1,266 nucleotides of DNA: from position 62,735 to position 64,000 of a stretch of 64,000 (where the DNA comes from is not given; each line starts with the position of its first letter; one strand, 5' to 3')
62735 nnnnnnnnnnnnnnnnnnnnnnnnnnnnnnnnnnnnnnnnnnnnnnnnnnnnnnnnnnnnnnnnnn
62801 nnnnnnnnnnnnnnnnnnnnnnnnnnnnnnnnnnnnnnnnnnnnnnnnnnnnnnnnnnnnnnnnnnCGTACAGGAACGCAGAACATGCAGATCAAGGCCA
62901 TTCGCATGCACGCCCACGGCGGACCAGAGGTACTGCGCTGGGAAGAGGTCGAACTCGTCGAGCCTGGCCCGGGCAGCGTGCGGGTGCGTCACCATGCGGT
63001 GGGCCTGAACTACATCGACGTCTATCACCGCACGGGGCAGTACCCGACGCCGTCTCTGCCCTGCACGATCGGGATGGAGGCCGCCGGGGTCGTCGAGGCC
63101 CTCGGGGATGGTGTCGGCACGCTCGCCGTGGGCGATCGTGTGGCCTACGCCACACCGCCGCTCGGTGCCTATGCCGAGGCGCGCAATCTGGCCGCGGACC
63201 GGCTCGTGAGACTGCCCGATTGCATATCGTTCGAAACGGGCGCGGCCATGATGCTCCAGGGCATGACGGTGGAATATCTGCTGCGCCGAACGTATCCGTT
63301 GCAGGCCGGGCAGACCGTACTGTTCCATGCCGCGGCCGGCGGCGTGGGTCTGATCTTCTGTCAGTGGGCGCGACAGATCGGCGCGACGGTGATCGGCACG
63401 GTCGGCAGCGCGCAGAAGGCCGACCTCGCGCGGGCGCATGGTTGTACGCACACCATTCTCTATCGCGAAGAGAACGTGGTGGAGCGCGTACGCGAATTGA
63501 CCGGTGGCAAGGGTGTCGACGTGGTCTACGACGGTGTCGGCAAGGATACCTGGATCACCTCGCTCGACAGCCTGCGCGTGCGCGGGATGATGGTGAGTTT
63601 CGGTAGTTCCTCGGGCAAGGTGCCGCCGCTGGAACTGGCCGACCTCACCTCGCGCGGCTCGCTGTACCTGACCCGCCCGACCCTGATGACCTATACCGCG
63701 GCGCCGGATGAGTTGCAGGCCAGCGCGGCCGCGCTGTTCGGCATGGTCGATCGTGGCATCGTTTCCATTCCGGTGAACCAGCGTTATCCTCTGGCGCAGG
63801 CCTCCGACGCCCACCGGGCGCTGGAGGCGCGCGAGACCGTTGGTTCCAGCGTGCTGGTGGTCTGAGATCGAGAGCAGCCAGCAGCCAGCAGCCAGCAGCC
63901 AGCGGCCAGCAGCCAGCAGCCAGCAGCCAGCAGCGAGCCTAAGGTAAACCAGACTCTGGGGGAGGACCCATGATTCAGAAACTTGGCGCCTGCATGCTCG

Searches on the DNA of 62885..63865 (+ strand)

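Call 17: search_rna_families(source=L001, start=10500, end=11700, threshold=evalue, max_evalue=10)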
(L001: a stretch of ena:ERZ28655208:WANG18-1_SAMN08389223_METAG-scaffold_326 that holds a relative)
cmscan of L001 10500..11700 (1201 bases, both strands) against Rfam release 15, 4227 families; matches with E-value up to 10: 3.
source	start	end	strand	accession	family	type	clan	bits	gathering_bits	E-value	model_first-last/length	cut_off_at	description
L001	10954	11077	+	RF01954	SOX2OT_exon4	Gene; lncRNA;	-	15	40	3.4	1-109/109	no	SOX2 overlapping transcript exon 4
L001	10811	10946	+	RF01757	sbcD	Gene; sRNA;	-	14.3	40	4.9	1-155/155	no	sbcD RNA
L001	10947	11062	+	RF03063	Streptomyces-metK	Gene; sRNA;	-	14.1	44.2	7.2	1-117/117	no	Streptomyces-metK RNA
